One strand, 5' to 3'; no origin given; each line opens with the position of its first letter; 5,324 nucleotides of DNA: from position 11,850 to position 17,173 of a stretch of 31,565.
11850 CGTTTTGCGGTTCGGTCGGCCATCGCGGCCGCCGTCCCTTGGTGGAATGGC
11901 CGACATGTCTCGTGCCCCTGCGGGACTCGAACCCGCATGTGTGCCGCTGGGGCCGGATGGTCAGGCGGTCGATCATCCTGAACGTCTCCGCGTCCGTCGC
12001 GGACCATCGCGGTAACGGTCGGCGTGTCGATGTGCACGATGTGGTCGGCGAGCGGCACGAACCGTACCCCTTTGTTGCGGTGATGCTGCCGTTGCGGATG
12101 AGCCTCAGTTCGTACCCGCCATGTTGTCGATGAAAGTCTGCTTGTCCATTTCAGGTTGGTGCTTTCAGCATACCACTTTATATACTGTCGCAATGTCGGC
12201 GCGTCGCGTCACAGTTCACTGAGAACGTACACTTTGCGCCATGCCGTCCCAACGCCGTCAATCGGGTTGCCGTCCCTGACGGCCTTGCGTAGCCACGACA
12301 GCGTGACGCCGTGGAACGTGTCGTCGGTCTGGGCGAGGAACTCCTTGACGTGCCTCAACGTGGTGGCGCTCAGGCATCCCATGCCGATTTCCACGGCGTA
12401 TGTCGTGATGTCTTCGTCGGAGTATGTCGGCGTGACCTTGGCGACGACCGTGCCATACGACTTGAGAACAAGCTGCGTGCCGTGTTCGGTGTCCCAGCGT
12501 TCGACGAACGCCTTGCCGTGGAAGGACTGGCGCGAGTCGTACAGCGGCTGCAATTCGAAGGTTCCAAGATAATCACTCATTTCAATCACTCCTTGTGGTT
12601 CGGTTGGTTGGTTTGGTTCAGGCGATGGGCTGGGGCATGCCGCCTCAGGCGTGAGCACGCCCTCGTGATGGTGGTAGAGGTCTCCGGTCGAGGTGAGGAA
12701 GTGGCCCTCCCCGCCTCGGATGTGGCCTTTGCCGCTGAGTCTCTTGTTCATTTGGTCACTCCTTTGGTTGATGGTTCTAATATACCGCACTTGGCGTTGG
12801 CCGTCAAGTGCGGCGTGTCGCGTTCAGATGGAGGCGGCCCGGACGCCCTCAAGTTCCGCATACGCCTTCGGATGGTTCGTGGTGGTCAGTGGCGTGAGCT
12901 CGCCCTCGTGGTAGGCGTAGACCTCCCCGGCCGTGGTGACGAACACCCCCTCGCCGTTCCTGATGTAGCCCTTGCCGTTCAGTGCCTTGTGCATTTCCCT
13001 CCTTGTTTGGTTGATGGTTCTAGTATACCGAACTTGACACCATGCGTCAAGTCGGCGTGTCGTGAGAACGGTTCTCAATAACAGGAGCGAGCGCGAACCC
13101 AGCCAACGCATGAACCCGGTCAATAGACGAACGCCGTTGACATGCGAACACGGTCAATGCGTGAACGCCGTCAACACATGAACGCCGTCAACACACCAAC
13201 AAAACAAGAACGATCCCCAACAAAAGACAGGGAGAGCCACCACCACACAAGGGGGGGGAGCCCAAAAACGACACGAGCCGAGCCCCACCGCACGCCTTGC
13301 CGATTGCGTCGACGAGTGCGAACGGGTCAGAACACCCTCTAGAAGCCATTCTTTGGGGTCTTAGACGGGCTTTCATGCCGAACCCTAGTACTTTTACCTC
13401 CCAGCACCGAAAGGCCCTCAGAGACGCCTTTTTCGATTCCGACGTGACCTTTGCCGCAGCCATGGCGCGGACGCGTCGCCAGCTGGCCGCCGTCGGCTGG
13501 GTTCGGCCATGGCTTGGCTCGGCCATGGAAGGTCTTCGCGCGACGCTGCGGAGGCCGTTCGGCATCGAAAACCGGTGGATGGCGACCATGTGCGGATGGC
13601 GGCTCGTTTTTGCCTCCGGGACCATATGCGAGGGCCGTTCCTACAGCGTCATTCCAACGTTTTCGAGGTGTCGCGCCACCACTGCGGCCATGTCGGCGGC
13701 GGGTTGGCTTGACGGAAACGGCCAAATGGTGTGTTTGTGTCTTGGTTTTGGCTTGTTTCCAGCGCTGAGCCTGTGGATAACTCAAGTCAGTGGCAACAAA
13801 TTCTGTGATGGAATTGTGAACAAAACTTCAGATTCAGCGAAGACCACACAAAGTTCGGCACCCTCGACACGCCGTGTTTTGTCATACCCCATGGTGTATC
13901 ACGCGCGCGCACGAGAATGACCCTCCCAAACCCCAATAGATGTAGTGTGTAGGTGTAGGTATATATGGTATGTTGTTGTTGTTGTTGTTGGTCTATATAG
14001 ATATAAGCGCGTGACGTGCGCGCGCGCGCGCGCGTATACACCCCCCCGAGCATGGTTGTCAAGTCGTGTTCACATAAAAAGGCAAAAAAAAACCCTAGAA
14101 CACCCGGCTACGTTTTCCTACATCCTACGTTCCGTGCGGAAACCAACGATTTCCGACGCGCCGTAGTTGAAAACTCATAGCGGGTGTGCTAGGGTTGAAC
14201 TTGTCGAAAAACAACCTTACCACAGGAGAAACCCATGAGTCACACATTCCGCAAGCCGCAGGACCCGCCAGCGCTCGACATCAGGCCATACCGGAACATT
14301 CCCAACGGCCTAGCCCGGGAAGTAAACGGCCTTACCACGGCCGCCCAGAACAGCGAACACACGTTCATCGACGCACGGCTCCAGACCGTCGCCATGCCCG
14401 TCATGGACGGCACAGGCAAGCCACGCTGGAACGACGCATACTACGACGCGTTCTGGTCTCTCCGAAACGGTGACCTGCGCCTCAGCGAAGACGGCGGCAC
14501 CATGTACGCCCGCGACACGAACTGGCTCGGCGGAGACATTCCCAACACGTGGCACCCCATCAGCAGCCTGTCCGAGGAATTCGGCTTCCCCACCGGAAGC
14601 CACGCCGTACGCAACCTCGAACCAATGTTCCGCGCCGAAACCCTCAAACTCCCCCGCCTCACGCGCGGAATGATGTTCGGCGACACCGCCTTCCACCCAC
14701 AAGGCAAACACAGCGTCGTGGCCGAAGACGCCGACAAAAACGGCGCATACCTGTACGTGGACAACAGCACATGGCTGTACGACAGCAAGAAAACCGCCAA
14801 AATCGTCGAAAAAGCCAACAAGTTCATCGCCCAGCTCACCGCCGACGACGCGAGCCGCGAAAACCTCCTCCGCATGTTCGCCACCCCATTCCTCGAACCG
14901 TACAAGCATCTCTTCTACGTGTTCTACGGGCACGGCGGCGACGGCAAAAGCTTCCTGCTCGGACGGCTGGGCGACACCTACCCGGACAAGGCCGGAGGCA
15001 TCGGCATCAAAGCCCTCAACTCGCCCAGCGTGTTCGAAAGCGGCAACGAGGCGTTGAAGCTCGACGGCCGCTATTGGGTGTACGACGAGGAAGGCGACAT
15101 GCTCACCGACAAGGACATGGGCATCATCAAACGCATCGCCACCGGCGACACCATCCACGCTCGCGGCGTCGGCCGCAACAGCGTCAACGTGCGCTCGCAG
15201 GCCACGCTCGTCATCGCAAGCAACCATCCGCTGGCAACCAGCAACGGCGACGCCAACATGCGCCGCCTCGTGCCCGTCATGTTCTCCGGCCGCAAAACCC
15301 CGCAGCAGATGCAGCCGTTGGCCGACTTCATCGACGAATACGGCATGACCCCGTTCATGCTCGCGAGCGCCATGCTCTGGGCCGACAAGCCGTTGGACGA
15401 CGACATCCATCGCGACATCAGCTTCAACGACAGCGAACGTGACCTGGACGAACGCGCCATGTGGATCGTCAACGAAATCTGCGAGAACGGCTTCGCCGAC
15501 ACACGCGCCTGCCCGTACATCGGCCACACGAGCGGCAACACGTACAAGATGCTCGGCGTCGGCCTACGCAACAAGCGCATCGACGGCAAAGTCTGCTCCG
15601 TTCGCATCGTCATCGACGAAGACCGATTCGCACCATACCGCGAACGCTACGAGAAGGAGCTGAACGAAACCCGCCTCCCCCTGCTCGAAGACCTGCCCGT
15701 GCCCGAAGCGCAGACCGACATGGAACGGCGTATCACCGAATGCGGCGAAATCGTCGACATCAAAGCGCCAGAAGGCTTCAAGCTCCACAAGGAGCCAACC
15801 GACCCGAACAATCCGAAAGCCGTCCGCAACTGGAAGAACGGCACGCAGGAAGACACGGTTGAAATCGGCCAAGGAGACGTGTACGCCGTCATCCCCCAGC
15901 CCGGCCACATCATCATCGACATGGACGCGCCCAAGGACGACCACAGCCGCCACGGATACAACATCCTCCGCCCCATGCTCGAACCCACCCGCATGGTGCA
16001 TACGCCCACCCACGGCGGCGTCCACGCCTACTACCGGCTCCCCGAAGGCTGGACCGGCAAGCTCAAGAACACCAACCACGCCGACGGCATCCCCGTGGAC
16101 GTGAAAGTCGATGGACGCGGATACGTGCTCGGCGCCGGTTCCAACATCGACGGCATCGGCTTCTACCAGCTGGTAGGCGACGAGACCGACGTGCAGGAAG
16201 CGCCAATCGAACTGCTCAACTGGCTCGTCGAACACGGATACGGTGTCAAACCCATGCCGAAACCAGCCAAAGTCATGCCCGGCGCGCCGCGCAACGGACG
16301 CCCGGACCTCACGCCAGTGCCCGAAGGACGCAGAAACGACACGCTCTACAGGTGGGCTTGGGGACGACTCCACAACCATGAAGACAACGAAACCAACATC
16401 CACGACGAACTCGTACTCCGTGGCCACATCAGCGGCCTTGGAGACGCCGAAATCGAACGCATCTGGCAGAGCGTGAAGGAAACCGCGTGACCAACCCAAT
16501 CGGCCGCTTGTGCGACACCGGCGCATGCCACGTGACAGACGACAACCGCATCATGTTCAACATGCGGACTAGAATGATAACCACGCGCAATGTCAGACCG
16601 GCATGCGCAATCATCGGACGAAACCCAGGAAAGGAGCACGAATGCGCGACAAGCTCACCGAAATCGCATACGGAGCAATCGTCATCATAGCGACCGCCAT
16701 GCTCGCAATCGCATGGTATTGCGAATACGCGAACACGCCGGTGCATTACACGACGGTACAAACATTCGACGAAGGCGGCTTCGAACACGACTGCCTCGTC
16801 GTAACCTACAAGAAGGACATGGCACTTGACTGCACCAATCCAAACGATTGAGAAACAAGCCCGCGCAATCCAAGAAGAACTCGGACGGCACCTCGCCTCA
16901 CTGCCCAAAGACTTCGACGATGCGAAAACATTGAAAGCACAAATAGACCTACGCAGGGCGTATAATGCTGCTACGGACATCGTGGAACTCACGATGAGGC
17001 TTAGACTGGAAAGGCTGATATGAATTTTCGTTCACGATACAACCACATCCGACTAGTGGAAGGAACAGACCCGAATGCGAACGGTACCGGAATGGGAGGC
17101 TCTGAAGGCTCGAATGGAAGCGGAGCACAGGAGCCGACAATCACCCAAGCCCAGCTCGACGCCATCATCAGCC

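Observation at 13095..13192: Six iterons at exact 17-bp phasing, carrying the same TTGACG core as the phage promoters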

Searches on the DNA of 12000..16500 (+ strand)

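Call 4: search_dna_similar(query=window:12000-16500:+, collection=phages, mode=distant, max_rows=20)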
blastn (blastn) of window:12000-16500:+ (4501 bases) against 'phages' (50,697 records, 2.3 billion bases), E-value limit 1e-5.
Records with a match: 8; places in all: 20; records where one place covers at least 80% of the query: 1.
Best place of each record, by identity: 80-90% 6; 60-80% 2.
By first word of the organism name: Bifidobacterium 8.
By host as written in the record: Bifidobacterium pseudocatenulatum DA667 5; Bifidobacterium pseudocatenulatum DA742 1; Bifidobacterium adolescentis DA746 1; Bifidobacterium adolescentis DA720 1.
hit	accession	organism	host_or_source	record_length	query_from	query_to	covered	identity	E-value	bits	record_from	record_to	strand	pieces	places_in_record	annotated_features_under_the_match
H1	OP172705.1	Bifidobacterium phage BP742P1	Bifidobacterium pseudocatenulatum DA742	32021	649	4497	83%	82.1%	0e+0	3693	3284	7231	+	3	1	hypothetical protein (x3)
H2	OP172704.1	Bifidobacterium phage BP677P8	Bifidobacterium pseudocatenulatum DA667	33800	1281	4501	65%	86.2%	0e+0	3446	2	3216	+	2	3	hypothetical protein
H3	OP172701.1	Bifidobacterium phage BP677P2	Bifidobacterium pseudocatenulatum DA667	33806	1281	4501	65%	86.1%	0e+0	3441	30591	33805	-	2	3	hypothetical protein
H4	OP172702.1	Bifidobacterium phage BP677P3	Bifidobacterium pseudocatenulatum DA667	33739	2077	4501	54%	89.0%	0e+0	3157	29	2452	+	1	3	hypothetical protein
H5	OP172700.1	Bifidobacterium phage BP677P1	Bifidobacterium pseudocatenulatum DA667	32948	2104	4501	53%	88.9%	0e+0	3123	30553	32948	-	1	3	hypothetical protein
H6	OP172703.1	Bifidobacterium phage BP677P4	Bifidobacterium pseudocatenulatum DA667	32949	2104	4501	53%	88.9%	0e+0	3123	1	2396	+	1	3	hypothetical protein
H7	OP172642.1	Bifidobacterium phage BA746P1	Bifidobacterium adolescentis DA746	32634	181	2894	54%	76.8%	0e+0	1822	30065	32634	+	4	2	hypothetical protein (x2)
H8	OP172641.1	Bifidobacterium phage BA720P3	Bifidobacterium adolescentis DA720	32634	181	2849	53%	76.5%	0e+0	1750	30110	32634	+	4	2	hypothetical protein (x2)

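Call 7: get_annotated_region(hit=H1, flank=3000)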
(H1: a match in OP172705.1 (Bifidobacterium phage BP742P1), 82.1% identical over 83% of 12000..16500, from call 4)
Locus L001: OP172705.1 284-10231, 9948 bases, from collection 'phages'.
description: Bifidobacterium phage BP742P1, partial genome.
organism: Bifidobacterium phage BP742P1 (NCBI taxid 2968620)
taxonomy: Viruses; Duplodnaviria; Heunggongvirae; Uroviricota; Caudoviricetes
host: Bifidobacterium pseudocatenulatum DA742; source: municipal sewage; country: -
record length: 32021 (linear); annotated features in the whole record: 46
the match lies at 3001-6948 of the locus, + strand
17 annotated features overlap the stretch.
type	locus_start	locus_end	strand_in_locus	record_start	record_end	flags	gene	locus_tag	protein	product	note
CDS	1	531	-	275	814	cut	-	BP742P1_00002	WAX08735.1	hypothetical protein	-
CDS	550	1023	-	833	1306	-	-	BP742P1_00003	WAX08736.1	hypothetical protein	-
CDS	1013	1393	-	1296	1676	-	-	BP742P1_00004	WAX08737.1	hypothetical protein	-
CDS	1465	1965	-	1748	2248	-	-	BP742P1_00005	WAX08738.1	hypothetical protein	-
CDS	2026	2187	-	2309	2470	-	-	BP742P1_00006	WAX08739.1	hypothetical protein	-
CDS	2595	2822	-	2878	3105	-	-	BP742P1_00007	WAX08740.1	hypothetical protein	-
CDS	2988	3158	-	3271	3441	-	-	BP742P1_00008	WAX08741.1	hypothetical protein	-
CDS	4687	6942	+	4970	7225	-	-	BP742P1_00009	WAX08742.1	hypothetical protein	-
CDS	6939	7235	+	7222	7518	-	-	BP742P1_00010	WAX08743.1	hypothetical protein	-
CDS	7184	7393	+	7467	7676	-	-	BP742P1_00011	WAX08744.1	hypothetical protein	-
CDS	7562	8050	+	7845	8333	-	-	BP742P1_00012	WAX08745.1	hypothetical protein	-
CDS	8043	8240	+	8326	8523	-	-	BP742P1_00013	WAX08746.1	hypothetical protein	-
CDS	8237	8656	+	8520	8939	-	-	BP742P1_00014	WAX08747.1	hypothetical protein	-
CDS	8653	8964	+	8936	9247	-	-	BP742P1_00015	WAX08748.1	hypothetical protein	-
CDS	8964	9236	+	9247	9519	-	-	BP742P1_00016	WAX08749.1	hypothetical protein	-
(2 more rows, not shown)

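Call 8: get_annotated_region(hit=H7, flank=3000)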
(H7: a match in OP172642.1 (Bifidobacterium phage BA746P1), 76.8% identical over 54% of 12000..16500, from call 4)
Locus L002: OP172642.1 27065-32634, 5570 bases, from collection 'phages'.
description: Bifidobacterium phage BA746P1, complete genome.
organism: Bifidobacterium phage BA746P1 (NCBI taxid 2968611)
taxonomy: Viruses; Duplodnaviria; Heunggongvirae; Uroviricota; Caudoviricetes
host: Bifidobacterium adolescentis DA746; source: municipal sewage; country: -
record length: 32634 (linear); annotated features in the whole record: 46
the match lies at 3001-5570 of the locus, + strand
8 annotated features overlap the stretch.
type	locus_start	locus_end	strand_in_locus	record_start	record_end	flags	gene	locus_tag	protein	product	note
CDS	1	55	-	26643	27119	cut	-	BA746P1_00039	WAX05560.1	hypothetical protein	-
CDS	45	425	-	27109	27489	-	-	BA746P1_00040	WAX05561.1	hypothetical protein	-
CDS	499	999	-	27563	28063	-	-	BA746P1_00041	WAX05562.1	hypothetical protein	-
CDS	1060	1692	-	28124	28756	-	-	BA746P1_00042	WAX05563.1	hypothetical protein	-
CDS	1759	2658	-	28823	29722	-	-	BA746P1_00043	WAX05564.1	hypothetical protein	-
CDS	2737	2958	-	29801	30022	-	-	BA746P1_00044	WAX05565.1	hypothetical protein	-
CDS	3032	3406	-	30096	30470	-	-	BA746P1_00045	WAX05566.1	hypothetical protein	-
CDS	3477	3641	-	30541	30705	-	-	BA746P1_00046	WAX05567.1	hypothetical protein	-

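Call 9: get_annotated_region(hit=H2, flank=3000)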
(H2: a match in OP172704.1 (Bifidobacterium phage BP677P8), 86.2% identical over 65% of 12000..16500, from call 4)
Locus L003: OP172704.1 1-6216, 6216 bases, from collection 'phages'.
description: Bifidobacterium phage BP677P8, complete genome.
organism: Bifidobacterium phage BP677P8 (NCBI taxid 2968619)
taxonomy: Viruses; Duplodnaviria; Heunggongvirae; Uroviricota; Caudoviricetes
host: Bifidobacterium pseudocatenulatum DA667; source: municipal sewage; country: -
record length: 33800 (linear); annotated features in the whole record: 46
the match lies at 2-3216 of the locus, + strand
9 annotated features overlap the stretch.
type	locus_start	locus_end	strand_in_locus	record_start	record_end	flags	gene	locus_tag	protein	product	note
CDS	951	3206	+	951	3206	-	-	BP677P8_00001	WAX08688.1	hypothetical protein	-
CDS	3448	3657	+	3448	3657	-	-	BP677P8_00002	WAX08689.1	hypothetical protein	-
CDS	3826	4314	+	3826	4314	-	-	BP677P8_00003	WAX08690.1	hypothetical protein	-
CDS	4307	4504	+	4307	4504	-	-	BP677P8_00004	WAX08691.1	hypothetical protein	-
CDS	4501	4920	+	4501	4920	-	-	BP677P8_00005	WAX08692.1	hypothetical protein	-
CDS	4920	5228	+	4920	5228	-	-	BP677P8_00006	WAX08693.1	hypothetical protein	-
CDS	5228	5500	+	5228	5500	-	-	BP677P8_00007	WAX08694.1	hypothetical protein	-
CDS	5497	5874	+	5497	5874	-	-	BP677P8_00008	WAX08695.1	hypothetical protein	-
CDS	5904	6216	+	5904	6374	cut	-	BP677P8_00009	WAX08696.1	hypothetical protein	-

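Call 16: search_rna_families(source=window, start=12900, end=14300, threshold=evalue, max_evalue=1)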
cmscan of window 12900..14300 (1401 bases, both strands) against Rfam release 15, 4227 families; matches with E-value up to 1: 0.
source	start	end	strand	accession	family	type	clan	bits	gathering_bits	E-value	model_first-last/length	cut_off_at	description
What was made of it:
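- Tried and rejected: Rfam found nothing in 12900-14300 (call 16).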

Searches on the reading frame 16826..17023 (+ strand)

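Call 34: search_protein_families(library=pfam, proteins=[window:16826-17023:+], max_evalue=0.1)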
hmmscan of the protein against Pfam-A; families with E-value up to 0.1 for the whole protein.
window:16826-17023:+ (65 aa): 1 family
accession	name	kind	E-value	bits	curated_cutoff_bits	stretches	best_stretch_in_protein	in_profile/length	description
PF07061.16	Swi5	-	0.022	15.3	22.1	1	3-52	3-52/80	Swi5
